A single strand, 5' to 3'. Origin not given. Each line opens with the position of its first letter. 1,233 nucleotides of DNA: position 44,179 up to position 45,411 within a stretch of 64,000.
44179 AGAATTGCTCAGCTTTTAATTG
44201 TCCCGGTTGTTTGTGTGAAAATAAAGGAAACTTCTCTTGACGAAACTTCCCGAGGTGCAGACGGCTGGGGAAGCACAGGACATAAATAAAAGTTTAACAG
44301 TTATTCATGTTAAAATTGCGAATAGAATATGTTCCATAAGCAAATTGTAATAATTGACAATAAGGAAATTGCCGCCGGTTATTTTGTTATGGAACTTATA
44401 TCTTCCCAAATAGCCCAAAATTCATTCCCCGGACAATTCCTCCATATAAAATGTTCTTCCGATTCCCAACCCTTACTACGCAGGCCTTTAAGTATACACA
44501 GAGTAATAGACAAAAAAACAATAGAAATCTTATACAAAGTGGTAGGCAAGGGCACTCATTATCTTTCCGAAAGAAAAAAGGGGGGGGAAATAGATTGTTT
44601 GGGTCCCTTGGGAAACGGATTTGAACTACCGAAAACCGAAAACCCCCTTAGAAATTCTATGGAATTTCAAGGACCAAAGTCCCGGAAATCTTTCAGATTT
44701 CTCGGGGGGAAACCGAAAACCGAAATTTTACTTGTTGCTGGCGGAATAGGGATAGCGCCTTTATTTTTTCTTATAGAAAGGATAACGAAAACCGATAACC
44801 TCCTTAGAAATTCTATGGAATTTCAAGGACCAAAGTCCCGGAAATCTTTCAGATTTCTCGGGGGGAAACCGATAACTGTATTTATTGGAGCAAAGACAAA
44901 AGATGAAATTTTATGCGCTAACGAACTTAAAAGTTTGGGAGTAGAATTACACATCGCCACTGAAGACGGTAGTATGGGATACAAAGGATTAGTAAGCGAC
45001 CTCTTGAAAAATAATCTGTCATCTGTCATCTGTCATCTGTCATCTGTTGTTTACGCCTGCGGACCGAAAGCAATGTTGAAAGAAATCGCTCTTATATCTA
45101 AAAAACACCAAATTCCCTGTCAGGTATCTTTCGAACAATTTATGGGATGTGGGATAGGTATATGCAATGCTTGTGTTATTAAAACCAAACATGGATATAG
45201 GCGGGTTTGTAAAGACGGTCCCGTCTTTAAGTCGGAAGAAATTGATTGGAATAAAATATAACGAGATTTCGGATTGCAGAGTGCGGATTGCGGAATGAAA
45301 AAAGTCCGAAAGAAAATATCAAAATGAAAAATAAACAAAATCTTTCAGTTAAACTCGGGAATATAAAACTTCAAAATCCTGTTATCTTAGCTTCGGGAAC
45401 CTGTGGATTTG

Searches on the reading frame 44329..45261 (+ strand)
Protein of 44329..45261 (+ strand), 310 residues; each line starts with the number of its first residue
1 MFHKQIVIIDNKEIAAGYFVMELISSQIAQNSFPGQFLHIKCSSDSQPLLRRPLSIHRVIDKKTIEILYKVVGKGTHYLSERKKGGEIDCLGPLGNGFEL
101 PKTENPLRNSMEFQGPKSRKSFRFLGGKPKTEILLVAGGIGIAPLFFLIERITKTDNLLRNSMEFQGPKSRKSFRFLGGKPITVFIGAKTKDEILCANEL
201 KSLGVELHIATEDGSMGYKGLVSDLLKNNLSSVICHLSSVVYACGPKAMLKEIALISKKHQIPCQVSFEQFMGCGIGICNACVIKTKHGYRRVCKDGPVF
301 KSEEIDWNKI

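Call 16: find_encoding_contigs(protein=window:44329-45261:+, flank=10000, max_places=6)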
Protein window:44329-45261:+ (310 aa): 5 contigs read that carry it; 3 places shown.
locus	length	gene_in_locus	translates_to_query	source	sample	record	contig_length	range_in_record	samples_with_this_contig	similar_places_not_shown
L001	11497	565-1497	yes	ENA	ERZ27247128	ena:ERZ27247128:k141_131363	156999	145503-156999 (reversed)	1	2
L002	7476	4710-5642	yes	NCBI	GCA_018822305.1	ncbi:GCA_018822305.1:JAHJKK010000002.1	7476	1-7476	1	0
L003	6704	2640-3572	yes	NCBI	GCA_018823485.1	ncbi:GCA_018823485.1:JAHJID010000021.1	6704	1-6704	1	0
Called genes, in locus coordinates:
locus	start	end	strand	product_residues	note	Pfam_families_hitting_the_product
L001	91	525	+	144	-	PF00692:dUTPase, PF22769:DCD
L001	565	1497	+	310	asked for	PF00175:NAD_binding_1, PF10418:DHODB_Fe-S_bind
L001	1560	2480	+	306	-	PF01180:DHO_dh, PF01207:Dus (faint), PF03060:NMO, PF00977:His_biosynth (weak)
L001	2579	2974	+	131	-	PF00392:GntR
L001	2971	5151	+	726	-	-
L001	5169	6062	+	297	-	PF00005:ABC_tran, PF13304:AAA_21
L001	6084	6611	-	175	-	PF02542:YgbB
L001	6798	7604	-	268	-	PF01128:IspD, PF02348:CTP_transf_3 (weak), PF12804:NTP_transf_3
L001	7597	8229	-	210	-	PF01813:ATP-synt_D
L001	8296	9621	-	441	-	PF06245:DUF1015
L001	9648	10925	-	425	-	PF02403:Seryl_tRNA_N, PF00587:tRNA-synt_2b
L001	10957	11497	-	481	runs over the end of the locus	PF01139:RtcB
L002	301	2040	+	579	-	PF07973:tRNA_SAD, PF00587:tRNA-synt_2b, PF03129:HGTP_anticodon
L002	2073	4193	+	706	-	PF01138:RNase_PH, PF03725:RNase_PH_C, PF03726:PNPase, PF01138:RNase_PH, PF00013:KH_1, PF00575:S1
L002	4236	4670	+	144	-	PF00692:dUTPase, PF22769:DCD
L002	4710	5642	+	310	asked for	PF00175:NAD_binding_1, PF10418:DHODB_Fe-S_bind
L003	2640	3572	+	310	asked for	PF00175:NAD_binding_1, PF10418:DHODB_Fe-S_bind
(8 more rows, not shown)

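Call 17: find_homologous_proteins(query=window:44329-45261:+, max_evalue=1e-10)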
Query window:44329-45261:+ (310 aa): 7986 proteins with E <= 1e-10 among 8000 candidates; the best 120 are listed.
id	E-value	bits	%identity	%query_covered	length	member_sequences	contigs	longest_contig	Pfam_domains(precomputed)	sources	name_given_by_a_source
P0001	4.4e-132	458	72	99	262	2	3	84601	PF10418.15,PF00175.27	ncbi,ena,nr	ncbi:dihydroorotate dehydrogenase electron transfer subunit [bacterium]|nr:dihydroorotate dehydrogen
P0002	2.2e-123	429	53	100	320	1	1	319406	PF10418.15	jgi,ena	-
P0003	1.9e-121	423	67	100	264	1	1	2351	PF10418.15,PF00175.27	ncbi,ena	-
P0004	2.6e-117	410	63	100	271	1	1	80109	PF10418.15,PF00175.27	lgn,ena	-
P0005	4.5e-117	409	64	100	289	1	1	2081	PF10418.15,PF00175.27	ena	-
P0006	9.5e-116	404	65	100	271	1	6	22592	PF10418.15,PF00175.27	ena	-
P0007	8.8e-113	395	61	100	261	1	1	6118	PF10418.15,PF00175.27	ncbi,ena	-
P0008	8.3e-112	391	61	100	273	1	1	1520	PF10418.15,PF00175.27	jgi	-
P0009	2.2e-111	390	62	100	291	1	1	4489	PF10418.15,PF00175.27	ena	-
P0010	8.2e-111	388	62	99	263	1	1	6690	PF10418.15,PF00175.27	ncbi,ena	-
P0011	1.1e-110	388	61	100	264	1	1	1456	PF10418.15,PF00175.27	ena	-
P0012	1.1e-109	385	63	100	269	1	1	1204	PF10418.15,PF00175.27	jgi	jgi:dihydroorotate dehydrogenase electron transfer subunit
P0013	1.6e-109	384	59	100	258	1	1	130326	PF10418.15,PF00175.27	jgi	jgi:dihydroorotate dehydrogenase electron transfer subunit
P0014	1.2e-106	375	61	100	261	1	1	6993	PF10418.15,PF00175.27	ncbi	-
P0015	1.9e-104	367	55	100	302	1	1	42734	PF10418.15,PF00175.27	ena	-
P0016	2.9e-104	367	57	100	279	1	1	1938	PF10418.15,PF00175.27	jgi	-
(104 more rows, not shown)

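Call 42: find_encoding_contigs(protein=P0001, flank=10000, max_places=2)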
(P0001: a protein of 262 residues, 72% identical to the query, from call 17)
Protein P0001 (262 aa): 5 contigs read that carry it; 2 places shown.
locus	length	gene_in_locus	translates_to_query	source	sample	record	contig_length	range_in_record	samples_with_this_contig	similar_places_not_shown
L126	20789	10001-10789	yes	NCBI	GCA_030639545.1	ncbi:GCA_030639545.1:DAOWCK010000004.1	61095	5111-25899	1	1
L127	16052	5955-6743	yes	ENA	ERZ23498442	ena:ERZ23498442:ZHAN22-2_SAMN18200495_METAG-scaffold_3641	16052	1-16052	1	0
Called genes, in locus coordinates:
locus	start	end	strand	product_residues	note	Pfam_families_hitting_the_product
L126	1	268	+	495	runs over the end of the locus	PF02934:GatB_N, PF02637:GatB_Yqey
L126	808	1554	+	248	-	PF07963:N_methyl (weak), PF07596:SBP_bac_10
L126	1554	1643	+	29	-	-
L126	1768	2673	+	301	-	PF07963:N_methyl (faint), PF07596:SBP_bac_10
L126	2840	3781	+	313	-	PF01797:Y1_Tnp, PF08299:Bac_DnaA_C (weak)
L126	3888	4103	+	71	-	PF10049:DUF2283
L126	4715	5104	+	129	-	PF01541:GIY-YIG, PF10544:T5orf172 (weak)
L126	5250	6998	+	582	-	PF07973:tRNA_SAD, PF00587:tRNA-synt_2b, PF03129:HGTP_anticodon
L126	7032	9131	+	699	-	PF01138:RNase_PH, PF03725:RNase_PH_C, PF03726:PNPase, PF01138:RNase_PH, PF00013:KH_1, PF00575:S1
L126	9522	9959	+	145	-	PF00692:dUTPase, PF22769:DCD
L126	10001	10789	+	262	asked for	PF00175:NAD_binding_1 (weak), PF10418:DHODB_Fe-S_bind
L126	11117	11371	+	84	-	PF21748:UPF0150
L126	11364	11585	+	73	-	PF07927:HicA_toxin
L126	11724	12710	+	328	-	PF01180:DHO_dh, PF03060:NMO (faint), PF01180:DHO_dh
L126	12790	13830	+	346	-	PF08279:HTH_11 (weak), PF13412:HTH_24 (weak), PF02518:HATPase_c (weak), PF14213:DUF4325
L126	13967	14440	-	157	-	PF02542:YgbB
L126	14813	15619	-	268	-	PF01128:IspD, PF02348:CTP_transf_3 (weak), PF12804:NTP_transf_3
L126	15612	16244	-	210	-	PF01813:ATP-synt_D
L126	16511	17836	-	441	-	PF06245:DUF1015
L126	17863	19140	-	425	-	PF02403:Seryl_tRNA_N, PF00587:tRNA-synt_2b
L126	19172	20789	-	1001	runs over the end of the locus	PF01139:RtcB, PF14890:Intein_splicing, PF01139:RtcB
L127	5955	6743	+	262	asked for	PF00175:NAD_binding_1 (weak), PF10418:DHODB_Fe-S_bind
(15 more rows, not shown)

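Call 43: find_encoding_contigs(protein=P0002, flank=10000, max_places=1)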
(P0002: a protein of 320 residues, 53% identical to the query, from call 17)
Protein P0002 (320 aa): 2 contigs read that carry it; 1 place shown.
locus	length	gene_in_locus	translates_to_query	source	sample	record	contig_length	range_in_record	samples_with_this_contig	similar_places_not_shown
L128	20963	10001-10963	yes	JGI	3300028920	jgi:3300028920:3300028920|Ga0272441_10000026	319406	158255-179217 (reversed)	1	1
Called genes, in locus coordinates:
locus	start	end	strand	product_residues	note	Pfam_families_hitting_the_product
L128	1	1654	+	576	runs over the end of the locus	PF25954:Beta-barrel_RND_2 (weak), PF25990:Beta-barrel_YknX, PF26002:Beta-barrel_AprE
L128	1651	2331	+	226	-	PF02463:SMC_N, PF00005:ABC_tran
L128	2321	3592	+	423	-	PF12704:MacB_PCD, PF02687:FtsX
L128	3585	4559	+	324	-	PF01734:Patatin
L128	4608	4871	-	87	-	PF09723:Zn_ribbon_8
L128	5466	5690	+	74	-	PF11146:DUF2905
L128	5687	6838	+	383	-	PF02547:Queuosine_synth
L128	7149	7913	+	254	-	PF07963:N_methyl, PF07596:SBP_bac_10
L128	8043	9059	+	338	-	PF07596:SBP_bac_10 (weak)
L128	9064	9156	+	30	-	-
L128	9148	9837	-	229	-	PF01797:Y1_Tnp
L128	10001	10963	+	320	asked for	PF10418:DHODB_Fe-S_bind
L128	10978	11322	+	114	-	PF18924:DUF5674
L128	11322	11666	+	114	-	-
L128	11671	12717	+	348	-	PF01180:DHO_dh, PF03060:NMO (faint), PF01180:DHO_dh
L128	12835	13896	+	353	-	PF13581:HATPase_c_2 (weak), PF14213:DUF4325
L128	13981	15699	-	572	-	PF14716:HHH_8, PF00633:HHH (faint), PF14520:HHH_5, PF14792:DNA_pol_B_palm, PF14791:DNA_pol_B_thumb, PF02811:PHP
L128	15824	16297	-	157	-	PF02542:YgbB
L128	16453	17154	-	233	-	PF01128:IspD, PF12804:NTP_transf_3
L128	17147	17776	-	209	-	PF01813:ATP-synt_D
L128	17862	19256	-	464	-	PF06245:DUF1015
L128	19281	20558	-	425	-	PF02403:Seryl_tRNA_N, PF00587:tRNA-synt_2b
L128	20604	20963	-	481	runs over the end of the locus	PF01139:RtcB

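Call 44: find_encoding_contigs(protein=P0016, flank=3000, max_places=1)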
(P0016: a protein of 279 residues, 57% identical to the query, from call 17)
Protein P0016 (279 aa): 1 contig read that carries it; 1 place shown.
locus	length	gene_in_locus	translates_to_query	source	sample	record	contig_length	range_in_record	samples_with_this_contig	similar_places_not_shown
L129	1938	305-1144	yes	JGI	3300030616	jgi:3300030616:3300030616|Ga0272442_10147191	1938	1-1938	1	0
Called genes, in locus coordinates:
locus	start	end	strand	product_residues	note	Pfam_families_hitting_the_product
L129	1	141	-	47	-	?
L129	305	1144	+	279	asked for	PF00175:NAD_binding_1, PF10418:DHODB_Fe-S_bind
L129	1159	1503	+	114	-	PF18924:DUF5674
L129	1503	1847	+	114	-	-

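Call 48: search_protein_families(library=pfam, proteins=[L126:2840-3778:+, L128:9148-9834:-], max_evalue=0.01)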
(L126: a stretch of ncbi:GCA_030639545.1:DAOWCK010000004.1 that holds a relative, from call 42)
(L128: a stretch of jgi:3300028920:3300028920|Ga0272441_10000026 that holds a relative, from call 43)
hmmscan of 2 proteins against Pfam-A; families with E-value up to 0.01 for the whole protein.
L126:2840-3778:+ (313 aa): 2 families
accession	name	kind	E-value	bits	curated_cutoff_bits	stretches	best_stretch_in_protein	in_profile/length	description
PF01797.21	Y1_Tnp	-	2.7e-14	53.8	23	1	13-121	6-119/121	Transposase IS200 like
PF08299.17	Bac_DnaA_C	-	4.4e-07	30.3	31.5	1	240-288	21-69/69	Bacterial dnaA protein helix-turn-helix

L128:9148-9834:- (228 aa): 1 family
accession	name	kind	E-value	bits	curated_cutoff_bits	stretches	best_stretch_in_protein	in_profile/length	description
PF01797.21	Y1_Tnp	-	1e-16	61.6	23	1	13-122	7-120/121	Transposase IS200 like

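Call 66: predict_structure(alignment_id=A2)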
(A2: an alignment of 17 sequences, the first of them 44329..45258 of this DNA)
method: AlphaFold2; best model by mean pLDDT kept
length: 310 residues; sequences in the alignment: 17
mean_pLDDT: 79.0   pTM: 0.79
mean pLDDT of the five models: 79.0, 76.5, 76.5, 71.2, 66.5
residues with pLDDT >= 90: 135; 70-90: 97; 50-70: 27; < 50: 51
segments of 3 or more residues with pLDDT < 50: 104-127, 158-178, 274-278
pLDDT, mean of each block of 10 residues (from residue 1): 87 93 94 89 76 86 91 91 93 88 51 42 42 86 85 65 40 46 91 88 90 92 93 72 92 94 88 49 84 82 90
secondary structure, 60 per line:
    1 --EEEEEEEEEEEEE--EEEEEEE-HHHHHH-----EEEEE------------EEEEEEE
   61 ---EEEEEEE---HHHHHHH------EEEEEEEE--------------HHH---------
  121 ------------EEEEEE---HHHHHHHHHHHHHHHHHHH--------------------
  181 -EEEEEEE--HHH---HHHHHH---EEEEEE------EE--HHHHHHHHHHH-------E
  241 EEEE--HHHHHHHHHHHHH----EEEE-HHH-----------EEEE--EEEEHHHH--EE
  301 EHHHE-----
elements in order: E3-15 E18-24 H26-31 E37-41 E54-60 E64-70 H74-80 E87-94 E133-138 H142-160 E182-188 H197-202 E206-211 H222-232 E240-244 H247-259 E264-267 E283-286 E289-292 H293-296 E299-301

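Call 73: search_protein_families(library=pfam, proteins=[window:44329-45258:+], max_evalue=0.00001)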
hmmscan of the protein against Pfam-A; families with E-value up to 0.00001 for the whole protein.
window:44329-45258:+ (310 aa): 2 families
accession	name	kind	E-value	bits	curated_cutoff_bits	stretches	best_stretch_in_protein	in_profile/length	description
PF10418.14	DHODB_Fe-S_bind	-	2.8e-16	59.4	23.9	1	269-305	1-40/41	Iron-sulfur cluster binding domain of dihydroorotate dehydrogenase B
PF00175.26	NAD_binding_1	-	2.9e-08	34.8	22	1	135-252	1-106/109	Oxidoreductase NAD-binding domain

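Call 76: find_homologous_proteins(query=L128:9148-9834:-, max_evalue=1e-20)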
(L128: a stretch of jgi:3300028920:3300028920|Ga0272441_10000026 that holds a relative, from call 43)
Query L128:9148-9834:- (228 aa): 740 proteins with E <= 1e-20 among 935 candidates; the best 120 are listed.
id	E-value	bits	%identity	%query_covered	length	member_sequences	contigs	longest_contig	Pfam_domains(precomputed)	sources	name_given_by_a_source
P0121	5.7e-144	496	96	99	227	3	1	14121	PF01797.22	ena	-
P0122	2.0e-98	347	68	99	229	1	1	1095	PF01797.22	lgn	-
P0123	1.2e-97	344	65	97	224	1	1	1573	PF01797.22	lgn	-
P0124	1.6e-97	344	66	96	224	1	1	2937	PF01797.22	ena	-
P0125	1.8e-97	344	67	97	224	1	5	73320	PF01797.22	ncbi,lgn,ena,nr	ncbi:MAG: transposase [Candidatus Omnitrophica bacterium]|nr:transposase [Candidatus Omnitrophota ba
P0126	3.1e-96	340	65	97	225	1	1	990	PF01797.22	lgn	-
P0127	6.6e-96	339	66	97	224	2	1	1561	PF01797.22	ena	-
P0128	6.9e-96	338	66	97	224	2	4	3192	PF01797.22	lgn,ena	-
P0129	8.0e-96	338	65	97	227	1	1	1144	PF01797.22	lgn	-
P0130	2.3e-95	337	66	97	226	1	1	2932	PF01797.22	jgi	jgi:putative transposase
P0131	4.8e-95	336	65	97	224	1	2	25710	PF01797.22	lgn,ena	-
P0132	5.8e-95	335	65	97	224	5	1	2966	PF01797.22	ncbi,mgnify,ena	mgnify:CR=1 FL=1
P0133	6.9e-95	335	66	97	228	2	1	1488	PF01797.22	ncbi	-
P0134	8.2e-95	335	64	97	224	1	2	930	PF01797.22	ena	-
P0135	1.2e-94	334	65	97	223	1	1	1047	PF01797.22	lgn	-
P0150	1.3e-92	328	62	93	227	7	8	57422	PF01797.22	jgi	jgi:putative transposase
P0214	8.2e-76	273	53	97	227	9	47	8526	PF01797.22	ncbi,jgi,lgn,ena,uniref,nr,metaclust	ncbi:MAG: transposase [Candidatus Omnitrophica bacterium CG12_big_fil_rev_8_21_14_0_65_43_15]|uniref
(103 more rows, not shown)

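Call 77: find_encoding_contigs(protein=P0214, flank=2500, max_places=10)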
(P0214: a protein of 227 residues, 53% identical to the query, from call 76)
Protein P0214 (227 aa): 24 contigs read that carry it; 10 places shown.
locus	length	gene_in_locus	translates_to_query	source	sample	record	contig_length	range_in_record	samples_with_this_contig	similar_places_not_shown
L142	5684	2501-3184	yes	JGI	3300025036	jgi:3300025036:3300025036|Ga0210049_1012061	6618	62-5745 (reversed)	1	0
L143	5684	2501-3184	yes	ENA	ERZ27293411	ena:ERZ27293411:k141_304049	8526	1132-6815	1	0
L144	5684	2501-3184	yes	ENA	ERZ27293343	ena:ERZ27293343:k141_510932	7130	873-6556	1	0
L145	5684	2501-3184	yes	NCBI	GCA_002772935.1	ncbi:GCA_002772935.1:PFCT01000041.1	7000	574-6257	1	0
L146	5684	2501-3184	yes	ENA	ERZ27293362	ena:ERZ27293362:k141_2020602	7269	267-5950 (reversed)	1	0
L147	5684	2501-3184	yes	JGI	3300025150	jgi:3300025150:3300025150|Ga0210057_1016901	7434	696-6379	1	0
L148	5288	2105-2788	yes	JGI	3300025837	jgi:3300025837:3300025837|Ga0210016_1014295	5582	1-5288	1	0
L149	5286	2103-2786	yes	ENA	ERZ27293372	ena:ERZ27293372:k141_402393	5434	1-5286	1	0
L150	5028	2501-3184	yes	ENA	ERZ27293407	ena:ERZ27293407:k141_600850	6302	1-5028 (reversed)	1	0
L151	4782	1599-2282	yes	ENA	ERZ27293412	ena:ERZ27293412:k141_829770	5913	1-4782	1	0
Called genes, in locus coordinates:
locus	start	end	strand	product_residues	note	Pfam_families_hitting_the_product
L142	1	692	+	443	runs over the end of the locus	PF13173:AAA_14, PF13635:DUF4143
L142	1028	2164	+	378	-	PF13784:Fic_N, PF02661:Fic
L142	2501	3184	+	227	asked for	PF01797:Y1_Tnp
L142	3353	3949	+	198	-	PF19570:DUF6088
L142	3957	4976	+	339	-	PF08843:AbiEii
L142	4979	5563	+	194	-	PF00149:Metallophos (weak), PF12850:Metallophos_2 (faint)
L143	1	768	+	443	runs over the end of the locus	PF13173:AAA_14, PF13635:DUF4143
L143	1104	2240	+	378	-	PF13784:Fic_N, PF02661:Fic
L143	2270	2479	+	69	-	-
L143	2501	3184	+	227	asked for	PF01797:Y1_Tnp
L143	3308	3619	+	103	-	PF00224:PK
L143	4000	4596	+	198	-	PF19570:DUF6088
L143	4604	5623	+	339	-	PF08843:AbiEii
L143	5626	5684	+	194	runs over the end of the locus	PF00149:Metallophos (weak), PF12850:Metallophos_2 (faint)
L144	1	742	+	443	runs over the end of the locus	PF13173:AAA_14, PF13635:DUF4143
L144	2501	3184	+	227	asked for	PF01797:Y1_Tnp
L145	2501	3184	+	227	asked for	PF01797:Y1_Tnp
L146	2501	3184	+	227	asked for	PF01797:Y1_Tnp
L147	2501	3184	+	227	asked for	PF01797:Y1_Tnp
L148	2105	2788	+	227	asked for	PF01797:Y1_Tnp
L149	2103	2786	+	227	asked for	PF01797:Y1_Tnp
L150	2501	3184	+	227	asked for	PF01797:Y1_Tnp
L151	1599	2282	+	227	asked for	PF01797:Y1_Tnp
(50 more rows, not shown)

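Call 78: find_encoding_contigs(protein=P0125, flank=2500, max_places=5)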
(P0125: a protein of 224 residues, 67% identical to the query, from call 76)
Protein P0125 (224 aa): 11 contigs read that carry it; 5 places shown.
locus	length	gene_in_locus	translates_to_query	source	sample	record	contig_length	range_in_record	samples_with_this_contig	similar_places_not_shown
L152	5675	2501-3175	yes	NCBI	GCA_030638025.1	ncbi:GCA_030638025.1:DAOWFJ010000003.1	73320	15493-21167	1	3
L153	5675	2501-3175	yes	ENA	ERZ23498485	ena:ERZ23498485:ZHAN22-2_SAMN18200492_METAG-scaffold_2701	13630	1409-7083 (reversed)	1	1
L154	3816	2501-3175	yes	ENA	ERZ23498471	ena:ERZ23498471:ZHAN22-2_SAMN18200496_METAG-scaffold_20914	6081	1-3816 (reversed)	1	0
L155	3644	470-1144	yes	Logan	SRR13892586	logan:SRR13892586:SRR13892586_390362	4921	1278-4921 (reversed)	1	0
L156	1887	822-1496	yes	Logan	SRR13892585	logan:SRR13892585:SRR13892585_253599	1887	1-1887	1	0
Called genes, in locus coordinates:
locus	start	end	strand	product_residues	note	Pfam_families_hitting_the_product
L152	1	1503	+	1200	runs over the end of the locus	PF02463:SMC_N, PF13175:AAA_15, PF13304:AAA_21 (faint), PF13476:AAA_23, PF06470:SMC_hinge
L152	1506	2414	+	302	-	PF01963:TraB_PrgY_gumN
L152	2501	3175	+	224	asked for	PF01797:Y1_Tnp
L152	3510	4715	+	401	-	PF00926:DHBP_synthase, PF00925:GTP_cyclohydro2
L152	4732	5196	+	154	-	PF00885:DMRL_synthase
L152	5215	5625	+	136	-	PF01029:NusB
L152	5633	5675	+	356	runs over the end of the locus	PF00383:dCMP_cyt_deam_1, PF14437:MafB19-deam, PF01872:RibD_C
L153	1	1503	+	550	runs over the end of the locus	PF02463:SMC_N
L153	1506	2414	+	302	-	PF01963:TraB_PrgY_gumN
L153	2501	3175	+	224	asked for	PF01797:Y1_Tnp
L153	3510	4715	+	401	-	PF00926:DHBP_synthase, PF00925:GTP_cyclohydro2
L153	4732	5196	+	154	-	PF00885:DMRL_synthase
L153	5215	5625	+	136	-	PF01029:NusB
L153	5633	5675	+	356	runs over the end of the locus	PF00383:dCMP_cyt_deam_1, PF14437:MafB19-deam, PF01872:RibD_C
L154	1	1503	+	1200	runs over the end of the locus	PF02463:SMC_N, PF13175:AAA_15, PF13304:AAA_21 (faint), PF13476:AAA_23, PF06470:SMC_hinge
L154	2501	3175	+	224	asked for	PF01797:Y1_Tnp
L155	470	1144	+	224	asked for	PF01797:Y1_Tnp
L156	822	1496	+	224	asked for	PF01797:Y1_Tnp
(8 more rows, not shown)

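Call 79: find_encoding_contigs(protein=P0150, flank=2500, max_places=8)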
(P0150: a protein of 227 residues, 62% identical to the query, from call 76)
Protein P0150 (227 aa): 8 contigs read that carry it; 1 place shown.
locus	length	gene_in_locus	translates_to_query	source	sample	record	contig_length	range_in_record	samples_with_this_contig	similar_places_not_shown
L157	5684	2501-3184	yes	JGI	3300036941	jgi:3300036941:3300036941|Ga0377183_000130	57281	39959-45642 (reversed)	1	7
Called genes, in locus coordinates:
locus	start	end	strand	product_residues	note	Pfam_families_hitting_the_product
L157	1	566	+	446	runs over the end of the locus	PF07730:HisKA_3 (faint), PF02518:HATPase_c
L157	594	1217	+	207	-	PF00072:Response_reg, PF00196:GerE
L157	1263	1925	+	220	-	PF01797:Y1_Tnp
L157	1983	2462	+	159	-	-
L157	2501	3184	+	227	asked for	PF01797:Y1_Tnp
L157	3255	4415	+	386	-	PF13173:AAA_14, PF13401:AAA_22 (faint), PF13635:DUF4143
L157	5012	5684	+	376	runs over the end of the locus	PF09603:Fib_succ_major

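Call 90: list_cluster_members(proteins=[window:44329-45258:+, window:35640-37115:+])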
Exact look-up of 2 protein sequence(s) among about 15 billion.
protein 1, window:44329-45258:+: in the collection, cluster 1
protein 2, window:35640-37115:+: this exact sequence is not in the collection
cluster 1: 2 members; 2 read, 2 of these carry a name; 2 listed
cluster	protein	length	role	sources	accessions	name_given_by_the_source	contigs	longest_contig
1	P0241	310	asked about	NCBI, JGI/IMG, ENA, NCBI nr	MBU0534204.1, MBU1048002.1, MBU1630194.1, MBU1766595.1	MAG: dihydroorotate dehydrogenase electron transfer subunit [Candidatus Omnitrophica ... | dihydroorotate dehydrogenase electron transfer subunit [Candidatus Omnitrophota bacterium]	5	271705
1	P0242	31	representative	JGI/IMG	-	hypothetical protein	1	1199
